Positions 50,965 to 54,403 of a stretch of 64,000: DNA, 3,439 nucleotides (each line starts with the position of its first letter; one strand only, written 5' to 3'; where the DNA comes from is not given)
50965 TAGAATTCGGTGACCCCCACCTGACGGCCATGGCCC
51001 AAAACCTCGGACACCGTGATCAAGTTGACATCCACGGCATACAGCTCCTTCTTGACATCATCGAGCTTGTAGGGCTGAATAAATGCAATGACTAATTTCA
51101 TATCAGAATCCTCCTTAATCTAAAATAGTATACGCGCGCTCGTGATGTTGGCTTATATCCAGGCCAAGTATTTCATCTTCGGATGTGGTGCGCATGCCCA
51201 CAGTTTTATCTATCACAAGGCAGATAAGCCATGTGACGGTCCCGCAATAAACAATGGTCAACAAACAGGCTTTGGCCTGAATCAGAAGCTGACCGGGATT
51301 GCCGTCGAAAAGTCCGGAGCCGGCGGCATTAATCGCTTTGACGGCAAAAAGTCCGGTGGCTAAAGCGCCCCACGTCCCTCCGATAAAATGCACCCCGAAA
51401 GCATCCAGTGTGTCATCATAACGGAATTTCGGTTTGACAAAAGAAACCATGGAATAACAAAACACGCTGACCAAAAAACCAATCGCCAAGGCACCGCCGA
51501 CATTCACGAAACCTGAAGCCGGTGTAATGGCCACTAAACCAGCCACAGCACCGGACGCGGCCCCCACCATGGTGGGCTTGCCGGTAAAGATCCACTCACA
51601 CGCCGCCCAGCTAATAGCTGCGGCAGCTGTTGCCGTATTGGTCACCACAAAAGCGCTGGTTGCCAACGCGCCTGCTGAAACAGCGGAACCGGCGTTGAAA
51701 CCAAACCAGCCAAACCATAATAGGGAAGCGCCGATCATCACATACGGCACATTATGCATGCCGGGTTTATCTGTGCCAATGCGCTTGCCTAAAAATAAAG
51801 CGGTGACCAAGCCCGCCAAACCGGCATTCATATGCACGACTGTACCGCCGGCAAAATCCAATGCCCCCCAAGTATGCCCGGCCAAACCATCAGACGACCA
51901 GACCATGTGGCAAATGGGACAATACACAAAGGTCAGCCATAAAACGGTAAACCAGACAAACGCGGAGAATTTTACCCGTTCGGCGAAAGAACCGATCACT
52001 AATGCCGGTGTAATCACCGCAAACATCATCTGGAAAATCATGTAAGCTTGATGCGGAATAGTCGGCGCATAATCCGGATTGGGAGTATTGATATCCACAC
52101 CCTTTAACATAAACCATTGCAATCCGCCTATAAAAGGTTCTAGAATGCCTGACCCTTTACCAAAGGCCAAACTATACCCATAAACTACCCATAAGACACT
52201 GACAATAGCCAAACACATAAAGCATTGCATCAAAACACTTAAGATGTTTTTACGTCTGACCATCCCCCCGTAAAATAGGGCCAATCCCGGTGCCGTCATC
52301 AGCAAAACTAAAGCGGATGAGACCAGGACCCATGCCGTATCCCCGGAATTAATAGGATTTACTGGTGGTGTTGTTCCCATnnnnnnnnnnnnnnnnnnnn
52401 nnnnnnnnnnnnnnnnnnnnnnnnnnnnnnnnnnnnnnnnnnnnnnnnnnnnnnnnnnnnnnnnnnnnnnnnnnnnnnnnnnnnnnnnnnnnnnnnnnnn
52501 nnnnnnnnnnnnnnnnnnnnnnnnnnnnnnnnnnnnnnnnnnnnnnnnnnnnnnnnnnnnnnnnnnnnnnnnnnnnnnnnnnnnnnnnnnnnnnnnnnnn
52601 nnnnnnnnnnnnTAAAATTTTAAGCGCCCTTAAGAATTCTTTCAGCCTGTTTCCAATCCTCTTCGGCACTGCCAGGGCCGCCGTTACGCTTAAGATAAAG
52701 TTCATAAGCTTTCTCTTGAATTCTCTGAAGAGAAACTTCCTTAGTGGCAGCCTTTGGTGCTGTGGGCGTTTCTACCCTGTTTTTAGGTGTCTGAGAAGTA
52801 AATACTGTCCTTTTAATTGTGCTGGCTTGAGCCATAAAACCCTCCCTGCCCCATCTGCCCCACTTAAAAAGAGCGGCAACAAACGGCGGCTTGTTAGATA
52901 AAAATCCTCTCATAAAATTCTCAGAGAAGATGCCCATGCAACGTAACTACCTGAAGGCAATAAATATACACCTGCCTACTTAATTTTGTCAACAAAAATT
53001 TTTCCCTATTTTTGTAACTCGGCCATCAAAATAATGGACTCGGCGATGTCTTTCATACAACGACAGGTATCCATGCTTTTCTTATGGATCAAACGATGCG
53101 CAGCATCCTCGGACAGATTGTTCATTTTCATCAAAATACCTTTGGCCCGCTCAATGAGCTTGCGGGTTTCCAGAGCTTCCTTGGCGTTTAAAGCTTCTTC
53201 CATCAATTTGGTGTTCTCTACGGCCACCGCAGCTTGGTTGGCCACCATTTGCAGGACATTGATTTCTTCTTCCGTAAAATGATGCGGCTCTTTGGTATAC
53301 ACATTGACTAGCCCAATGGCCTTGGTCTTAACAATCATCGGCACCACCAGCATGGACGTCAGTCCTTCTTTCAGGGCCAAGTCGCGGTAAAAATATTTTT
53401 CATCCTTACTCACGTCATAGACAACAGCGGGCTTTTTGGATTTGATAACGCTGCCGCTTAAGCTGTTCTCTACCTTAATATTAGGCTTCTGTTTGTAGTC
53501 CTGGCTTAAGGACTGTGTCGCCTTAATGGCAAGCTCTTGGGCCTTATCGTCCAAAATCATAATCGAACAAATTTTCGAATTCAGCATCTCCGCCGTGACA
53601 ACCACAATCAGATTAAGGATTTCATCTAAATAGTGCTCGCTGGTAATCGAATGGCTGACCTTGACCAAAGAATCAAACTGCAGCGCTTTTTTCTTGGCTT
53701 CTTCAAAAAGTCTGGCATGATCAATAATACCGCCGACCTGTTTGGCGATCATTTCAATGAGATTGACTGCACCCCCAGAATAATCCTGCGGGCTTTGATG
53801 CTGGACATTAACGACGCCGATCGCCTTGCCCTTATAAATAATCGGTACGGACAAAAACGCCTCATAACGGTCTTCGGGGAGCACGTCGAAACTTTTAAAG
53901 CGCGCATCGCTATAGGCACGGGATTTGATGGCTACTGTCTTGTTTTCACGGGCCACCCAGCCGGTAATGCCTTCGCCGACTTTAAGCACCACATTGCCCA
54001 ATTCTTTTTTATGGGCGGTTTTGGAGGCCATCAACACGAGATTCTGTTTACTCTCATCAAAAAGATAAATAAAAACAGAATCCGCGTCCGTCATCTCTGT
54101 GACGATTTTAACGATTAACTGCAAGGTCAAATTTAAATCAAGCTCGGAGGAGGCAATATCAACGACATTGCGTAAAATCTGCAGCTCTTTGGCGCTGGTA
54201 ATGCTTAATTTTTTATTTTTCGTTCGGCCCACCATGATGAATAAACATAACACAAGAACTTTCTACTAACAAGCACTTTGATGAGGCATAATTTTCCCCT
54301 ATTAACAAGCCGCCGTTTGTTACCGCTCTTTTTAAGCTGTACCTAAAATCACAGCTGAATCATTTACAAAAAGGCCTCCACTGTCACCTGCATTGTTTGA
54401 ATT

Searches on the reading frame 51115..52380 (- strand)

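Call 13: search_protein_families(library=pfam, proteins=[window:51115-52380:-], max_evalue=0.001)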
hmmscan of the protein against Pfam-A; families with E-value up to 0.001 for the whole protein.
window:51115-52380:- (421 aa): 1 family
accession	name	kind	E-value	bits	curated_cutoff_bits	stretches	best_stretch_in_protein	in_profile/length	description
PF00909.26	Ammonium_transp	-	4.8e-120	401.4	23.2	1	16-417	1-399/399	Ammonium Transporter Family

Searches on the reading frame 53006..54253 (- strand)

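Call 13: search_protein_families(library=pfam, proteins=[window:53006-54253:-], max_evalue=0.001)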
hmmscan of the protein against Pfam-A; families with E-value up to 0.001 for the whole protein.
window:53006-54253:- (415 aa): 5 families
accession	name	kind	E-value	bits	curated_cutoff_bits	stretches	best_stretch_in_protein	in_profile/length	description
PF13185.12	GAF_2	-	1.5e-40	139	28.6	2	209-346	4-136/136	GAF domain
PF01590.32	GAF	-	8.2e-39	133.6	22.4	2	209-345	2-133/133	GAF domain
PF13492.12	GAF_3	-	2.7e-23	83.2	27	2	209-347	2-129/129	GAF domain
PF03861.19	ANTAR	-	1.5e-20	73.1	27.3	1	357-408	3-54/54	ANTAR domain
PF15714.11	SpoVT_C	-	2.3e-07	31.4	27.5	0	220-339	9-121/128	Stage V sporulation protein T C-terminal, transcription factor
